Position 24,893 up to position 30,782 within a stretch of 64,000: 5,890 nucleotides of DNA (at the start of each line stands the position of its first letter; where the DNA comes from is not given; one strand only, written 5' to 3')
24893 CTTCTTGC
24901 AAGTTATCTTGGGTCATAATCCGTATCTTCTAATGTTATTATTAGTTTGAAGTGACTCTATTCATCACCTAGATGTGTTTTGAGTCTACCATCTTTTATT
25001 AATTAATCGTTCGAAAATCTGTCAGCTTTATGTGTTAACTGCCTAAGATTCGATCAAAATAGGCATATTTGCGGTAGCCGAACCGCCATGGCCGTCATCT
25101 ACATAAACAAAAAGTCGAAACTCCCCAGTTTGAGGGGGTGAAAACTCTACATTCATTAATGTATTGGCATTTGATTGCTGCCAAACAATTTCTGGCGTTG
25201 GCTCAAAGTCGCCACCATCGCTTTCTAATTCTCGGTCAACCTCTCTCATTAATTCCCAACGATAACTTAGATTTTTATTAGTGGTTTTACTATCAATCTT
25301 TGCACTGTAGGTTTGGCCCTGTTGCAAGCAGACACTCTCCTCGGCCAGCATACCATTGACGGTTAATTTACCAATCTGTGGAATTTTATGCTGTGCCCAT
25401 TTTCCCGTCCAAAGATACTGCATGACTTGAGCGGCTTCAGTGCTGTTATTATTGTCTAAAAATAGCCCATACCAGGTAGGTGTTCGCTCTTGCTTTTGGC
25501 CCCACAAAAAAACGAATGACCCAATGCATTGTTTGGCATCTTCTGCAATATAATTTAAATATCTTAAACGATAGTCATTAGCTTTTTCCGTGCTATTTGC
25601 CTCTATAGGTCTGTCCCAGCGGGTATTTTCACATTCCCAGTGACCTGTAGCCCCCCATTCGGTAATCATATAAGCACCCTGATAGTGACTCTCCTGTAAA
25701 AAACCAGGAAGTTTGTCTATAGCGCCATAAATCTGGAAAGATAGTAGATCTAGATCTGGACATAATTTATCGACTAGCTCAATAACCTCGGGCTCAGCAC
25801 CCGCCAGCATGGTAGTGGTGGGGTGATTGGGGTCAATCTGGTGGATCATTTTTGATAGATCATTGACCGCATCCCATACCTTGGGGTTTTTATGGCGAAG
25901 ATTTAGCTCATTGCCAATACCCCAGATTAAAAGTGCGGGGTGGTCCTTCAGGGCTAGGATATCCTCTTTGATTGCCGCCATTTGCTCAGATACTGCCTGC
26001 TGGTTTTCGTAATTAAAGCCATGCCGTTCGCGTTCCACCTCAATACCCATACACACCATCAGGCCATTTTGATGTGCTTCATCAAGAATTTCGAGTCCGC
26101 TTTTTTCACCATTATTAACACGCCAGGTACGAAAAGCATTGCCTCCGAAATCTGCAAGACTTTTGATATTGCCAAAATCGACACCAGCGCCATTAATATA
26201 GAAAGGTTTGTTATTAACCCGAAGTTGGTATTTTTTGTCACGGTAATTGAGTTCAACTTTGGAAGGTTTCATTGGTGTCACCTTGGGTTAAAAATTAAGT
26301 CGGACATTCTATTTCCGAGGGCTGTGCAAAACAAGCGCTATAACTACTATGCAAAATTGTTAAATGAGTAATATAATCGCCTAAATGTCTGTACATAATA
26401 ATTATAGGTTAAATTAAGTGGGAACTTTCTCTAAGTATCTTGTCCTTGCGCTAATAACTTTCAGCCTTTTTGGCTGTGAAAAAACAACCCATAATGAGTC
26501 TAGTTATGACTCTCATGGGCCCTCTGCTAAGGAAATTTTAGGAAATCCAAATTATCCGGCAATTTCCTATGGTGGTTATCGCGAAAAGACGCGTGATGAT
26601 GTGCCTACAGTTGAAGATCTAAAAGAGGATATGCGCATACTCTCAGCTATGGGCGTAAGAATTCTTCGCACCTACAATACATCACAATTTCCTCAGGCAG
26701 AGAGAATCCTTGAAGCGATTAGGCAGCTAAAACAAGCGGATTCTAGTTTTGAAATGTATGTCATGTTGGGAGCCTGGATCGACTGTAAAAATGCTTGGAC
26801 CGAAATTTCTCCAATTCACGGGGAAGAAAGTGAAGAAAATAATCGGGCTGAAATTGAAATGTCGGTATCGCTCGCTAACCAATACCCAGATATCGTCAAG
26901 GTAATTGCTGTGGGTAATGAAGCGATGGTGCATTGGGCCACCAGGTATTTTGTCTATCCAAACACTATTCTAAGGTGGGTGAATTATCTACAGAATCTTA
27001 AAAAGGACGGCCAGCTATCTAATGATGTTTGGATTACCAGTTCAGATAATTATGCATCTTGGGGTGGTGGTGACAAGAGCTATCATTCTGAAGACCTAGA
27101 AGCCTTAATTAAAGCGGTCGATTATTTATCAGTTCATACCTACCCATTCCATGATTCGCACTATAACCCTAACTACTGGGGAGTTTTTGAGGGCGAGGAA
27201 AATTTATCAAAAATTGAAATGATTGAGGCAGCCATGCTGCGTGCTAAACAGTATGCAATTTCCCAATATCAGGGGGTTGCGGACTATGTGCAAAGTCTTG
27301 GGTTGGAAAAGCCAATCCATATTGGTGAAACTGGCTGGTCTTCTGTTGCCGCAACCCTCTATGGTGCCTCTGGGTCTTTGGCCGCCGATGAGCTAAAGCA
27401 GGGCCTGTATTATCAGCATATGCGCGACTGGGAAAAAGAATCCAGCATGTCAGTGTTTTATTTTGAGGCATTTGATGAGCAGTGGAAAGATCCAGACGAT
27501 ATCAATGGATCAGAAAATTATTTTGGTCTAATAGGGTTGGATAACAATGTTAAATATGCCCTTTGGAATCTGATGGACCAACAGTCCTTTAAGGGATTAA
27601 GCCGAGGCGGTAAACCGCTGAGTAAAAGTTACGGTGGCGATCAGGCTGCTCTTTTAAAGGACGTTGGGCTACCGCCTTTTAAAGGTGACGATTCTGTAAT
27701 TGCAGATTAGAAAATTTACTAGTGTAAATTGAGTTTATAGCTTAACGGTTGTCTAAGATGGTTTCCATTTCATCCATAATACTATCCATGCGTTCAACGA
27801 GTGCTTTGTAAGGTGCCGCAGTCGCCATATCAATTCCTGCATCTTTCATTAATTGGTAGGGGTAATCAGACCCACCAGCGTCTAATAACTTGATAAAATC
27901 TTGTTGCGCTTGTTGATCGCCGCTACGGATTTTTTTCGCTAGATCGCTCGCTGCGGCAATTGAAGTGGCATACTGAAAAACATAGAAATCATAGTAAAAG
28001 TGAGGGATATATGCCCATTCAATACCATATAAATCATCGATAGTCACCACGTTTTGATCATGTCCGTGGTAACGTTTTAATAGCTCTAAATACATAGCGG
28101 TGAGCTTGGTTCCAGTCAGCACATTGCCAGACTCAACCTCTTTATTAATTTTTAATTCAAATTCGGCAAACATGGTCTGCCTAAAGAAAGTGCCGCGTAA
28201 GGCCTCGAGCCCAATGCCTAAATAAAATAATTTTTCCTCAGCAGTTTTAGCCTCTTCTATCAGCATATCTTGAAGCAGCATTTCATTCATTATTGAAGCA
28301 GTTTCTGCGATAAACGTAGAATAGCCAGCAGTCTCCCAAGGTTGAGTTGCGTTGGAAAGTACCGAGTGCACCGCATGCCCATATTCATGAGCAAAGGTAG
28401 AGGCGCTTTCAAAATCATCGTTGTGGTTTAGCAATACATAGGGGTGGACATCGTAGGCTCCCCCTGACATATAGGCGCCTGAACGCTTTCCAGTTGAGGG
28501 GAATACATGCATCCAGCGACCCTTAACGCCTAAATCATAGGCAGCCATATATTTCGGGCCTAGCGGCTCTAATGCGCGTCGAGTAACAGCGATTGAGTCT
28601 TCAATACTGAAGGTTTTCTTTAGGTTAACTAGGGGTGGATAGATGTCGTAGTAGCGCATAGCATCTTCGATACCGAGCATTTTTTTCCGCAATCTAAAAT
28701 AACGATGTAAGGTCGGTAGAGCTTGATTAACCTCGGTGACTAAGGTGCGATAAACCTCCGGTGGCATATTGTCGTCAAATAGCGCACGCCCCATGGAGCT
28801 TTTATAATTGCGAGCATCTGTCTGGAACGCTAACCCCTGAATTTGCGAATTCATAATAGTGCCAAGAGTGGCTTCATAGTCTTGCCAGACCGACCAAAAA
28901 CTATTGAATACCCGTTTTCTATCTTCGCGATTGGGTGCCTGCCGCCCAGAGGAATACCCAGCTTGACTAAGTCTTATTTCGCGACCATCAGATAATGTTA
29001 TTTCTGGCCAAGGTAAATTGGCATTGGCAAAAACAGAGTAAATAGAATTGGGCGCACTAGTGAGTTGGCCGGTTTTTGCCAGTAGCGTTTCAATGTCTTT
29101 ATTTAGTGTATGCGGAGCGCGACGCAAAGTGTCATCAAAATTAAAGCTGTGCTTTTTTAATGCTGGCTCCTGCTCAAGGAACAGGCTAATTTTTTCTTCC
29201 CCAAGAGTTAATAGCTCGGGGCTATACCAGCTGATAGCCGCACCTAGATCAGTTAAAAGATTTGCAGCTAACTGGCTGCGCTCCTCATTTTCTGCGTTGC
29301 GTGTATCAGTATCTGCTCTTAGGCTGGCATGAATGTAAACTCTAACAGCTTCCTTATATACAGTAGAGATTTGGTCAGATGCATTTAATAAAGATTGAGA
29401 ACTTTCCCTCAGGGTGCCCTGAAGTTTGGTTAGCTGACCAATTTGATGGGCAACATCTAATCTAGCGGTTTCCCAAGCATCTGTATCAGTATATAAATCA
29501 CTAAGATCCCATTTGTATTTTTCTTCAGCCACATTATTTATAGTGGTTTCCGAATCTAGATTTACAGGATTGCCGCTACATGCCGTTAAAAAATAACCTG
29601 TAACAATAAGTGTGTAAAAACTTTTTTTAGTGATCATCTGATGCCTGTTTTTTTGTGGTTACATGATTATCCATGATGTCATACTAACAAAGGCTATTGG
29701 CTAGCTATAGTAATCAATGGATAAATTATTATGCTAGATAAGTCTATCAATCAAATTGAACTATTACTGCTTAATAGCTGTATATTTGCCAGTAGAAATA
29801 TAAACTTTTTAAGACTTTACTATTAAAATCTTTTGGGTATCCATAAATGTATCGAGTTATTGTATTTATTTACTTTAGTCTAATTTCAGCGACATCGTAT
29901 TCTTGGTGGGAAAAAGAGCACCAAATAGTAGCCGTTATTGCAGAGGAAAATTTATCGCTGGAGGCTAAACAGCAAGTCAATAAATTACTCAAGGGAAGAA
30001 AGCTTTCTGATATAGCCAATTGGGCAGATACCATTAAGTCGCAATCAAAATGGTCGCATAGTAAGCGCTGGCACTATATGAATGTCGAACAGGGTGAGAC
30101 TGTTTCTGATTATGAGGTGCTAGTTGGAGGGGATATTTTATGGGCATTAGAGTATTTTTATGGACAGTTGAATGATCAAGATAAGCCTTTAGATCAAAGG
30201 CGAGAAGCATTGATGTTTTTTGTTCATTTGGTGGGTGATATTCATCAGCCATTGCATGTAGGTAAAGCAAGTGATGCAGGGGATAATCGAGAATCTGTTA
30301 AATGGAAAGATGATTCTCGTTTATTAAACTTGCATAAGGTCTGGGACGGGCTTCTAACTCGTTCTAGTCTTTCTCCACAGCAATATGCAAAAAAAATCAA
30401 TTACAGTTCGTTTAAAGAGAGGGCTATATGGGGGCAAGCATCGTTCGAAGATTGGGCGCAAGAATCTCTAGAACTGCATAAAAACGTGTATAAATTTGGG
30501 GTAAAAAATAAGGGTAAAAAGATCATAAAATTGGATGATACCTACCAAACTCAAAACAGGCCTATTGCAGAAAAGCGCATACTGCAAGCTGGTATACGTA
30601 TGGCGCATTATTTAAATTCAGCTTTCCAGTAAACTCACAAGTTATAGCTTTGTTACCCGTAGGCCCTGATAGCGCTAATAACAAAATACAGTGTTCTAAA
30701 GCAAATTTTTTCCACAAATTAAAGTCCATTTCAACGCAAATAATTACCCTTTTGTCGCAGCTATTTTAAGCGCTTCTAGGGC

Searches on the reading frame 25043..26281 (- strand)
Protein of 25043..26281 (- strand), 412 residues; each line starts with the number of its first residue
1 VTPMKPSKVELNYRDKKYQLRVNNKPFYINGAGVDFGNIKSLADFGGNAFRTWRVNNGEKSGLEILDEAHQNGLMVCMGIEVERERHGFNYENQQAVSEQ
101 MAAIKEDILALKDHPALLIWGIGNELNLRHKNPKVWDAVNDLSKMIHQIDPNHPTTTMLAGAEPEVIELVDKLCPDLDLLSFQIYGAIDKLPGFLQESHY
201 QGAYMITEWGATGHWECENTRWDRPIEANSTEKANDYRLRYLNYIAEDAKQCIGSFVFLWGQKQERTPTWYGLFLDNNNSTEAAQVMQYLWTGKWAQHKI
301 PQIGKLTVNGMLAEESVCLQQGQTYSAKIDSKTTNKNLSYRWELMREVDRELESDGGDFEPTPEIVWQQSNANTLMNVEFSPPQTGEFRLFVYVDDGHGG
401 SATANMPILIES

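Call 6: search_protein_families(library=pfam, proteins=[window:25043-26281:-], max_evalue=0.001)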
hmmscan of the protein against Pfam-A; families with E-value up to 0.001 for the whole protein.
window:25043-26281:- (412 aa): 1 family
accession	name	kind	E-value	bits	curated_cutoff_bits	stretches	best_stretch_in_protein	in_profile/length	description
PF02836.23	Glyco_hydro_2_C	-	2.4e-08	33.9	21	1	59-196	69-195/302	Glycosyl hydrolases family 2, TIM barrel domain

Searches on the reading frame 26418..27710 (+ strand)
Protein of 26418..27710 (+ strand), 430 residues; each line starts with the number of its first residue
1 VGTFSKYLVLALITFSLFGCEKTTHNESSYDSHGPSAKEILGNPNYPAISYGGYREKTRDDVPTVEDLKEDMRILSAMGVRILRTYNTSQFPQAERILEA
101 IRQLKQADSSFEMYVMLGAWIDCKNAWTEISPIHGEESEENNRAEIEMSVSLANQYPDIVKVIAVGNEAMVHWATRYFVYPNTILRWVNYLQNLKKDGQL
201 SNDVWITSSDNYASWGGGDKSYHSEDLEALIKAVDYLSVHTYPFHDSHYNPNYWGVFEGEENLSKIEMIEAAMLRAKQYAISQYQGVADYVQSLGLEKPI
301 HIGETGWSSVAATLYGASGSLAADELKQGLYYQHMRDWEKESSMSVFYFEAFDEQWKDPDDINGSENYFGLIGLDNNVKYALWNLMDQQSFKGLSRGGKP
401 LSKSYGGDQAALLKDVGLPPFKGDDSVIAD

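Call 6: search_protein_families(library=pfam, proteins=[window:26418-27710:+], max_evalue=0.001)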
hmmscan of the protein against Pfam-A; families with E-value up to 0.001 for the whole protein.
window:26418-27710:+ (430 aa): 1 family
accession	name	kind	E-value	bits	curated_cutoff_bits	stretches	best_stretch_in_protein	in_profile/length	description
PF00332.24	Glyco_hydro_17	-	3.7e-05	23.9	28.2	1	300-382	226-304/306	Glycosyl hydrolases family 17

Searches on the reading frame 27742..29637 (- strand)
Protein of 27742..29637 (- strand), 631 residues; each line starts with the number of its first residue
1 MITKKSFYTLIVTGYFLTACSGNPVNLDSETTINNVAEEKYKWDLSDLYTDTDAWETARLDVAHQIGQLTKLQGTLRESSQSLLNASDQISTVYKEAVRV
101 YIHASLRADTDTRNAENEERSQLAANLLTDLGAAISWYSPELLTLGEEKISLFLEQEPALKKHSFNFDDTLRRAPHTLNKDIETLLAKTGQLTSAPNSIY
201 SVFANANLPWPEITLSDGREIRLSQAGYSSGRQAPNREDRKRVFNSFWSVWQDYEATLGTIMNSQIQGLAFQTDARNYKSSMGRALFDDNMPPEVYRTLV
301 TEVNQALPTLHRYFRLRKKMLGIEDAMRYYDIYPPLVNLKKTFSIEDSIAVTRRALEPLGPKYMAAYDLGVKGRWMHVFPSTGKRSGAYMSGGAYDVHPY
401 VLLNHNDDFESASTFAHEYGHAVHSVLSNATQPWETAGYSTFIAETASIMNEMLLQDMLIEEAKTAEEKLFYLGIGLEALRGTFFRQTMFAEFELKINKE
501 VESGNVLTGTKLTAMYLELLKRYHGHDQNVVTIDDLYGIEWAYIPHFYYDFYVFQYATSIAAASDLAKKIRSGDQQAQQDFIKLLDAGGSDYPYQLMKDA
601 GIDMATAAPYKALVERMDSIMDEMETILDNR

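Call 6: search_protein_families(library=pfam, proteins=[window:27742-29637:-], max_evalue=0.001)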
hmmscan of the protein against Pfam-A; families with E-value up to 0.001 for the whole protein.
window:27742-29637:- (631 aa): 2 families
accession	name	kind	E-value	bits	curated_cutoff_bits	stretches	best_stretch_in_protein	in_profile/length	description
PF01432.26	Peptidase_M3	-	1.5e-56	193.1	27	1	233-611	4-452/457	Peptidase family M3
PF08439.15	Peptidase_M3_N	-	1.8e-17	63.7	25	1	141-208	1-68/70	Oligopeptidase F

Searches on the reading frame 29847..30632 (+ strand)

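Call 6: search_protein_families(library=pfam, proteins=[window:29847-30632:+], max_evalue=0.001)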
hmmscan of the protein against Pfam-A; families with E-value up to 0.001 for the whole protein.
window:29847-30632:+ (261 aa): 1 family
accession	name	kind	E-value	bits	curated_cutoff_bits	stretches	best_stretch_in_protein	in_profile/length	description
PF02265.22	S1-P1_nuclease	-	4.9e-52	177.8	29.5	1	20-260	1-257/258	S1/P1 Nuclease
